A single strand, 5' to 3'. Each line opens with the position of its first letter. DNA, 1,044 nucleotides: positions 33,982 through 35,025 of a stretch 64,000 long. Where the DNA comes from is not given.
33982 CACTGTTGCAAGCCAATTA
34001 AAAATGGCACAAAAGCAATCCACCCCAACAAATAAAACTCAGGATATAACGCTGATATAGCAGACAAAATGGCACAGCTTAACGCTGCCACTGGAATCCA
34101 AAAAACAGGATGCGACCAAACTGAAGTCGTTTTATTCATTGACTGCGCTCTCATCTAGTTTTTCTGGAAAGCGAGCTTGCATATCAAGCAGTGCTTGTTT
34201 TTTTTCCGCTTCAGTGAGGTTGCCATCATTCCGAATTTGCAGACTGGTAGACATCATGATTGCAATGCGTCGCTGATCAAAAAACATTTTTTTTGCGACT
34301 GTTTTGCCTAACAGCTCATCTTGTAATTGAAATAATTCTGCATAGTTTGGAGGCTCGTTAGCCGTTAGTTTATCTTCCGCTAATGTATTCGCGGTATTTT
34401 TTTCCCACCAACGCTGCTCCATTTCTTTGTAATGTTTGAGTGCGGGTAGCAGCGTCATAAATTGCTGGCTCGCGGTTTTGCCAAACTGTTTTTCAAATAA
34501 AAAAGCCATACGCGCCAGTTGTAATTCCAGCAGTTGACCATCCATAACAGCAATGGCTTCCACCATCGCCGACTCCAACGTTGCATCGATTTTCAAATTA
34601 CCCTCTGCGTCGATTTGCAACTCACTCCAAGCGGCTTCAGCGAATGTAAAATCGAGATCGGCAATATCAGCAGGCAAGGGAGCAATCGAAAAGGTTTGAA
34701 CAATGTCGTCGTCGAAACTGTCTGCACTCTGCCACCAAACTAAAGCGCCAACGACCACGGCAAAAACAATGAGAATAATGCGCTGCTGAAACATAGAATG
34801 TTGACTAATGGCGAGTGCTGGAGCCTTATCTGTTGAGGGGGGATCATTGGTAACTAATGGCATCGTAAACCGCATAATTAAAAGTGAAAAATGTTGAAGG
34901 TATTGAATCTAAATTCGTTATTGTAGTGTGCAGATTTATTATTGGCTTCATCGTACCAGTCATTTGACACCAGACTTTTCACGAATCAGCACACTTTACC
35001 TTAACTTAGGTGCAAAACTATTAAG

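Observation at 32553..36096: Lif-like foldase translationally coupled to an Lnt-like N-acyltransferase, divergent from a compact cutinase/PETase-motif secreted hydrolase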

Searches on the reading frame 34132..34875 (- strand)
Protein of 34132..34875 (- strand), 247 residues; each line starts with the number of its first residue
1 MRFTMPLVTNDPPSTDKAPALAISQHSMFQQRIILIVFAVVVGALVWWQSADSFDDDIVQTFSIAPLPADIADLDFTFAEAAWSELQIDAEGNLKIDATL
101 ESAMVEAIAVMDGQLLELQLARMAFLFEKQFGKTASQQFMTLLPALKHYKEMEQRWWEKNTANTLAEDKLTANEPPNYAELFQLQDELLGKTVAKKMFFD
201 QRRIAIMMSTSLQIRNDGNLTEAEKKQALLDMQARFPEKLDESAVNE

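Call 3: search_protein_families(library=pfam, proteins=[window:34132-34875:-], max_evalue=0.01)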
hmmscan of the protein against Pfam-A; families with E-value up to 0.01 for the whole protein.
window:34132-34875:- (247 aa): 1 family
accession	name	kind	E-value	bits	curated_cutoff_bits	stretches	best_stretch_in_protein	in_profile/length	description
PF03280.19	Lipase_chap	-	2.5e-05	24.8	25.7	1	175-242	29-96/192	Proteobacterial lipase chaperone protein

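Call 4: search_protein_families(library=ncbifam, proteins=[window:34132-34875:-], max_evalue=0.01)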
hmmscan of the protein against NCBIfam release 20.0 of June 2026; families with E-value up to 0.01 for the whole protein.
window:34132-34875:- (247 aa): 1 family
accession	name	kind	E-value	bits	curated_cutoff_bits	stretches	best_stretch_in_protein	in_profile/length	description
NF002334.0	PRK01294.1-2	equivalog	2e-05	23.9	285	1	69-243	55-226/336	lipase secretion chaperone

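Call 9: find_encoding_contigs(protein=window:34132-34875:-, flank=10000, max_places=6)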
Protein window:34132-34875:- (247 aa): no gene with exactly this product is on record in the collection.

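Call 10: find_related_loci(query=window:34132-34875:-, collection=genome_contigs, flank=6000)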
Query window:34132-34875:- (247 aa) in genome_contigs; peptide patterns used: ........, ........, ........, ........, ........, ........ (x = any residue, [..] = any of these).
102 stretches matched a pattern, but none encodes a relative of the query by tblastn (E <= 1e-3).

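Call 11: find_homologous_proteins(query=window:34132-34875:-)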
Query window:34132-34875:- (247 aa): 43 proteins with E <= 0.001 among 773 candidates.
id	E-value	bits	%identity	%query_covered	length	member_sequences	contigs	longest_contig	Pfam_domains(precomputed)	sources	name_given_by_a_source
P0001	4.2e-152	522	100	98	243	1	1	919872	PF03280.20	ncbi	ncbi:MAG: hypothetical protein ACRBCS_07890 [Cellvibrionaceae bacterium]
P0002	3.7e-81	290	59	98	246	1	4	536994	-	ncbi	-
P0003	1.5e-79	285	60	97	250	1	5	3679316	-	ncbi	ncbi:MAG: hypothetical protein K6L75_16045 [Cellvibrionaceae bacterium]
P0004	1.7e-71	258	58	91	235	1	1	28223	PF03280.20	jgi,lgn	jgi:hypothetical protein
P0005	4.4e-68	247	59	86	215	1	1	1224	PF03280.20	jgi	jgi:Proteobacterial lipase chaperone protein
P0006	5.2e-68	247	58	88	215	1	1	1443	PF03280.20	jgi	jgi:hypothetical protein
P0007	9.8e-68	246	60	86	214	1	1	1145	PF03280.20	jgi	jgi:hypothetical protein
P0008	1.4e-67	246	58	89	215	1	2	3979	PF03280.20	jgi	jgi:hypothetical protein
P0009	1.6e-67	246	59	86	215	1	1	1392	PF03280.20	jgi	jgi:hypothetical protein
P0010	2.4e-67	245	57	90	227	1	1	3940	PF03280.20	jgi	jgi:hypothetical protein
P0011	9.0e-67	243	58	86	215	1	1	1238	PF03280.20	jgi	jgi:hypothetical protein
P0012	2.0e-66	242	56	90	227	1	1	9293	-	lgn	-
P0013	2.0e-65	239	57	86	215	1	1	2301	PF03280.20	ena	-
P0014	9.0e-65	236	57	87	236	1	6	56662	-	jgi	-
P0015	1.1e-64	236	55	89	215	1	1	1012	-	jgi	-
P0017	1.5e-64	236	55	91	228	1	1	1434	PF03280.20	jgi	jgi:hypothetical protein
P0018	3.7e-64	234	56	89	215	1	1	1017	PF03280.20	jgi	jgi:hypothetical protein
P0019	2.3e-63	232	54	87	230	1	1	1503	PF03280.20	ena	-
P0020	1.3e-62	229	54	89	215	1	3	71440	PF03280.20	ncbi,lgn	-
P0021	6.8e-62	227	54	86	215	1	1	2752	PF03280.20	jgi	-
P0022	5.2e-61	224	55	85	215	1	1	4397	PF03280.20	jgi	jgi:Proteobacterial lipase chaperone protein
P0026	1.3e-59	220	56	84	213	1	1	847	PF03280.20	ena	-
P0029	4.2e-58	215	53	86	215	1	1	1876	PF03280.20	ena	-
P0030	1.2e-57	213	50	89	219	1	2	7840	PF03280.20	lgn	-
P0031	1.2e-57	213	51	88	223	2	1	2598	PF03280.20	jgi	-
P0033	2.4e-56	209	51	87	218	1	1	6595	PF03280.20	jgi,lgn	-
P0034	5.7e-56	208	52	88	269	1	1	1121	PF03280.20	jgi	jgi:hypothetical protein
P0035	2.4e-55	206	51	91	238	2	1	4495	PF03280.20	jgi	jgi:hypothetical protein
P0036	1.5e-54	203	51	84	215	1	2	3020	PF03280.20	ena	-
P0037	2.1e-54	203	51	84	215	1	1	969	PF03280.20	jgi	jgi:hypothetical protein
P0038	3.0e-53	199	51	86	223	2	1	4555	PF03280.20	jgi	jgi:hypothetical protein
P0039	3.4e-53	199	49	90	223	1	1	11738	PF03280.20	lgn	-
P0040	8.1e-53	197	50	88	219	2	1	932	PF03280.20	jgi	jgi:hypothetical protein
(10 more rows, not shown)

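Call 12: find_encoding_contigs(protein=P0003, flank=8000, max_places=3)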
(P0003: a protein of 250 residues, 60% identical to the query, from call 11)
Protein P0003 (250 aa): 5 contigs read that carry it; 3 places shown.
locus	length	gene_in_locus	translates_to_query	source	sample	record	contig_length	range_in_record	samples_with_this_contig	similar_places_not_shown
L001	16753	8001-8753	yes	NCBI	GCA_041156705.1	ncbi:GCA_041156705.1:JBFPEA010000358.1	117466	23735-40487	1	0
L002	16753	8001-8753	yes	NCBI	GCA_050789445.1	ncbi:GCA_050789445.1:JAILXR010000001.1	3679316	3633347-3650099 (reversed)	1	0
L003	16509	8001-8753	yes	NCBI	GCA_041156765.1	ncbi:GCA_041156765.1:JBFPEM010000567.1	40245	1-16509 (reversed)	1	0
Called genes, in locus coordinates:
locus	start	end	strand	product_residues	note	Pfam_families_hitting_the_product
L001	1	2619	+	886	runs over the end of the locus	PF02463:SMC_N, PF13166:AAA_13 (faint), PF13476:AAA_23 (weak), PF13304:AAA_21 (faint)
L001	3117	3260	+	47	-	-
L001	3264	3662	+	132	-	PF13957:YafO_toxin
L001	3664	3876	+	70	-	-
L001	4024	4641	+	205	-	-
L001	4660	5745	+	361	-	-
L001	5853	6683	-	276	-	PF01346:FKBP_N, PF00254:FKBP_C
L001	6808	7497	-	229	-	-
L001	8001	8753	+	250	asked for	-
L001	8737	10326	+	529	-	PF20154:LNT_N, PF00795:CN_hydrolase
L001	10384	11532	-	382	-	PF03280:Lipase_chap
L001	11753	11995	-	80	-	PF13275:S4_2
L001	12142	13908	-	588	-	PF00135:COesterase, PF07859:Abhydrolase_3 (faint), PF20434:BD-FAE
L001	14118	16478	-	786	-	PF01011:PQQ, PF13360:PQQ_2 (faint)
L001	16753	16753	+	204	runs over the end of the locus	PF01346:FKBP_N, PF00254:FKBP_C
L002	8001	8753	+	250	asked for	-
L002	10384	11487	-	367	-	PF03280:Lipase_chap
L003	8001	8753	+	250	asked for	-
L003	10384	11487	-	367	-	PF03280:Lipase_chap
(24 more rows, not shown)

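Call 13: find_encoding_contigs(protein=P0002, flank=8000, max_places=3)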
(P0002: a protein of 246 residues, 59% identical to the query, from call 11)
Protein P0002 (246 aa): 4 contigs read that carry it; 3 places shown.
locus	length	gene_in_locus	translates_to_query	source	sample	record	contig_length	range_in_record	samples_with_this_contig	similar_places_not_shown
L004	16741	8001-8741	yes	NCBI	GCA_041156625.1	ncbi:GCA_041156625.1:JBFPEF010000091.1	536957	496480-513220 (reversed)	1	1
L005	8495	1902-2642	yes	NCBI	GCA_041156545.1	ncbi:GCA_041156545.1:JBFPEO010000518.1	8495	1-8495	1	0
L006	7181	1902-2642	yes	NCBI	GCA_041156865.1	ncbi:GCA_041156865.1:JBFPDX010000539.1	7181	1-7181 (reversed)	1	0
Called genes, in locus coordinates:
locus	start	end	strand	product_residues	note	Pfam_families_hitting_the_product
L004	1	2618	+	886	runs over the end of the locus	PF02463:SMC_N, PF13166:AAA_13 (faint), PF13476:AAA_23 (weak), PF13304:AAA_21 (faint)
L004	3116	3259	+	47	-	-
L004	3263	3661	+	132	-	PF13957:YafO_toxin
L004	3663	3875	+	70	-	-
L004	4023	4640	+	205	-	-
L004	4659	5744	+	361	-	-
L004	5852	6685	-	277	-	PF01346:FKBP_N, PF00254:FKBP_C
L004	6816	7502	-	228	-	-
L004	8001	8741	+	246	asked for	-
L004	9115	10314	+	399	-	PF00795:CN_hydrolase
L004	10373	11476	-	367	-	PF03280:Lipase_chap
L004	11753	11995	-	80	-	PF13275:S4_2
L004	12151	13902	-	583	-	PF00135:COesterase, PF20434:BD-FAE, PF07859:Abhydrolase_3 (faint)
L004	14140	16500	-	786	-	PF01011:PQQ, PF13360:PQQ_2 (faint)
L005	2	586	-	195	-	?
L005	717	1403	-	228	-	-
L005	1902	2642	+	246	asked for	-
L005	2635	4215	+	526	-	PF20154:LNT_N, PF00795:CN_hydrolase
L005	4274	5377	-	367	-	PF03280:Lipase_chap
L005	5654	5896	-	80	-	PF13275:S4_2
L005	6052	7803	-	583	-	PF00135:COesterase, PF20434:BD-FAE, PF07859:Abhydrolase_3 (faint)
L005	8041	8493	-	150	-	?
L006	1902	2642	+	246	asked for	-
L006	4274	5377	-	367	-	PF03280:Lipase_chap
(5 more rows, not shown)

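Call 14: find_encoding_contigs(protein=P0020, flank=8000, max_places=2)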
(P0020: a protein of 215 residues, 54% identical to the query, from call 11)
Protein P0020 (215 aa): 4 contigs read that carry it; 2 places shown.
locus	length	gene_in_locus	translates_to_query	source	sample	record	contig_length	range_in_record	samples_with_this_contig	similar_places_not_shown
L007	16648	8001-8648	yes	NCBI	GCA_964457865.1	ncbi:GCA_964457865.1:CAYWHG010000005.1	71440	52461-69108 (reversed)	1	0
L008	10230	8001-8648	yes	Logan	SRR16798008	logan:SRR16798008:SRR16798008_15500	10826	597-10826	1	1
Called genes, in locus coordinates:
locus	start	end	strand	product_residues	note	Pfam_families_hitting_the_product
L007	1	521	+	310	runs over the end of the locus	PF00561:Abhydrolase_1, PF12146:Hydrolase_4, PF12697:Abhydrolase_6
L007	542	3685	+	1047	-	PF03176:MMPL, PF02460:Patched (faint), PF12349:Sterol-sensing, PF03176:MMPL, PF07044:DUF1329, PF17131:TP_0789-like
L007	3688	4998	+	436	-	PF06980:DUF1302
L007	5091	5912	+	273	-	PF08281:Sigma70_r4_2 (weak), PF04545:Sigma70_r4 (weak)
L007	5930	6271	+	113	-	-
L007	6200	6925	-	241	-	PF01346:FKBP_N, PF00254:FKBP_C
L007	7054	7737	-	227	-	-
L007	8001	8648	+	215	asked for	PF03280:Lipase_chap (weak)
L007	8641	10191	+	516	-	PF20154:LNT_N, PF00795:CN_hydrolase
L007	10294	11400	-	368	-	PF03280:Lipase_chap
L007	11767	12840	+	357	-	PF12625:Arabinose_bd, PF00165:HTH_AraC (faint), PF12833:HTH_18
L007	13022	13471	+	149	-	PF00036:EF-hand_1 (faint), PF13202:EF-hand_5 (faint), PF13405:EF-hand_6 (faint), PF13499:EF-hand_7 (faint)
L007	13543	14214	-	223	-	PF07589:PEP_exosort_dom (weak)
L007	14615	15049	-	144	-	PF00903:Glyoxalase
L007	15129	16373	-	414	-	PF14312:FG-GAP_2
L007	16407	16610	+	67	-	-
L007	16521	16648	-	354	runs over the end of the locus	PF03193:RsgA_GTPase, PF00005:ABC_tran (weak), PF01926:MMR_HSR1 (weak)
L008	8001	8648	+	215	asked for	PF03280:Lipase_chap (weak)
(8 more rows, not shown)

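Call 15: find_encoding_contigs(protein=P0014, flank=8000, max_places=2)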
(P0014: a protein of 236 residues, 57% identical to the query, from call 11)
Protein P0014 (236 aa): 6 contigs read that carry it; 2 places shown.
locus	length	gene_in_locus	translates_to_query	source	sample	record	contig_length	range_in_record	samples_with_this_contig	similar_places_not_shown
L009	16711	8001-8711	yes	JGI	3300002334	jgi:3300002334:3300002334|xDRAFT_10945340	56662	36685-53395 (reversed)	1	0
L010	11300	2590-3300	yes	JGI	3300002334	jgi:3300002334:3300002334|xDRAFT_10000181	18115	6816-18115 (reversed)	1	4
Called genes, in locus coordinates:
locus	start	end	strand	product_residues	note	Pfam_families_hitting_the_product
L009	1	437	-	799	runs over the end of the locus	-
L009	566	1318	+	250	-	PF00072:Response_reg, PF00196:GerE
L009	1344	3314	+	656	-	PF13581:HATPase_c_2 (weak), PF02518:HATPase_c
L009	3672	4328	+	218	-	-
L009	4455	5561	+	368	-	PF11017:DUF2855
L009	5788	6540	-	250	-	PF01346:FKBP_N, PF00254:FKBP_C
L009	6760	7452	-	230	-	-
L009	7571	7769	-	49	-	-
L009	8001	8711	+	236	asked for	-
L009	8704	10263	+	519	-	PF20154:LNT_N, PF00795:CN_hydrolase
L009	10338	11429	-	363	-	PF03280:Lipase_chap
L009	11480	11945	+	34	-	-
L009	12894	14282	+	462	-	-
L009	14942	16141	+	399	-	PF00027:cNMP_binding, PF00581:Rhodanese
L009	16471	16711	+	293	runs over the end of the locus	PF01513:NAD_kinase, PF20143:NAD_kinase_C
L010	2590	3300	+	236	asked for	-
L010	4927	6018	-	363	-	PF03280:Lipase_chap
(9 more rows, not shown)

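Call 16: find_encoding_contigs(protein=P0039, flank=8000, max_places=2)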
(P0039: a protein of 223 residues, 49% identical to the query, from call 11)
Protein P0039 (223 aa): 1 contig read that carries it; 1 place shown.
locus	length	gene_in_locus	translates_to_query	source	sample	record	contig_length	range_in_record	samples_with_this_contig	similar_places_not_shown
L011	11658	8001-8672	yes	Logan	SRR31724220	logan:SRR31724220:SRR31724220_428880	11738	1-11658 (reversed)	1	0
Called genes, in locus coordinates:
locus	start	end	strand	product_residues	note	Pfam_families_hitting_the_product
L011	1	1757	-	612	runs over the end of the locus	?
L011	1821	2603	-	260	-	PF00027:cNMP_binding, PF13545:HTH_Crp_2, PF00325:Crp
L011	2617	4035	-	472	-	PF04055:Radical_SAM, PF06969:HemN_C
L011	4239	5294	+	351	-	PF08242:Methyltransf_12 (faint), PF08468:MTS_N (weak), PF13649:Methyltransf_25 (faint), PF05175:MTS, PF01170:UPF0020 (weak)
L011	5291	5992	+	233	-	PF00849:PseudoU_synth_2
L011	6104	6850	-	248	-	PF01346:FKBP_N, PF00254:FKBP_C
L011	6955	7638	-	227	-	-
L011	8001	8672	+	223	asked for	PF03280:Lipase_chap (weak)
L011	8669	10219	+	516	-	PF20154:LNT_N, PF00795:CN_hydrolase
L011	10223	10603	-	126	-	-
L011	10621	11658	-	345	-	?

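Call 52: search_solved_structures(query=A4, max_evalue=10, show_alignments=2)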
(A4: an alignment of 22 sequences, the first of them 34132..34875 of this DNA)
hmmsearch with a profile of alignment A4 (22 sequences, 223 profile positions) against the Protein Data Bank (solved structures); distinct sequences matched with E-value up to 10: 3.
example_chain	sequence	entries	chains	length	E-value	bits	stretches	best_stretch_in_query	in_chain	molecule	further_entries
2oee_A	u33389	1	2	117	0.046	16.1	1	148-217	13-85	UPF0342 protein yheA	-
3al0_B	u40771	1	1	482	1.3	11.3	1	139-218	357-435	Aspartyl/glutamyl-tRNA(Asn/Gln) amidotransferase subunit B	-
8ozh_A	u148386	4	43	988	1.8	10.9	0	185-214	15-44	Envelope glycoprotein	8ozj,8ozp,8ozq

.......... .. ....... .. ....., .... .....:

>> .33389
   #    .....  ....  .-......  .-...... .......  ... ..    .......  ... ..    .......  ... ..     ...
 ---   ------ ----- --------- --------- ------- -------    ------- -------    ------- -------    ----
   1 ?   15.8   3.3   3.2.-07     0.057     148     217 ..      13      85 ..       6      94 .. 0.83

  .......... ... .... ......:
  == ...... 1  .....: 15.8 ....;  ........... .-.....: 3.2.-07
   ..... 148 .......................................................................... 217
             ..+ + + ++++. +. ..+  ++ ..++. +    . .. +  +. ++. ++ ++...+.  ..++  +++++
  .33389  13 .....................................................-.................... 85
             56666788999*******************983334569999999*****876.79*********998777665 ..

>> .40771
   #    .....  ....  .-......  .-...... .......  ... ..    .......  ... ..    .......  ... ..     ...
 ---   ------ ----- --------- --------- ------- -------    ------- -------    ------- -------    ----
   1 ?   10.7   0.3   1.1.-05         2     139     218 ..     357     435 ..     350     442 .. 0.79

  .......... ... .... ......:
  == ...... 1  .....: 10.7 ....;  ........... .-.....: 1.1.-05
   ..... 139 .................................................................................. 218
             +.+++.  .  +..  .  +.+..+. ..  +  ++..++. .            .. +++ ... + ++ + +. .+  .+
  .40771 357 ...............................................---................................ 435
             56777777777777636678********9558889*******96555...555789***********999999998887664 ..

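Call 73: predict_structure(alignment_id=A4)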
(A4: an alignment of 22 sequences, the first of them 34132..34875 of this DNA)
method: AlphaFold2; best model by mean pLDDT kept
length: 247 residues; sequences in the alignment: 22
mean_pLDDT: 77.1   pTM: 0.60
mean pLDDT of the five models: 77.1, 74.0, 70.6, 70.0, 67.0
residues with pLDDT >= 90: 109; 70-90: 53; 50-70: 49; < 50: 36
segments of 3 or more residues with pLDDT < 50: 16-26, 51-64, 242-247
pLDDT, mean of each block of 10 residues (from residue 1): 59 48 47 73 63 44 53 76 91 92 92 81 91 94 94 91 68 75 94 91 91 95 98 76 41
secondary structure, 60 per line:
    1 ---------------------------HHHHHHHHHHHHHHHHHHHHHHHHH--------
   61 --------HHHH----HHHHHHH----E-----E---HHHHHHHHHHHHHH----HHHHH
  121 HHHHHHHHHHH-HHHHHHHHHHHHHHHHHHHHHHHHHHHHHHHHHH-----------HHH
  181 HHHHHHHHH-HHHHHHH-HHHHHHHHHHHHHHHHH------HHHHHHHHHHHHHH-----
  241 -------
elements in order: H28-52 H69-72 H77-83 H98-111 H116-131 H133-166 H178-189 H191-197 H199-215 H222-235
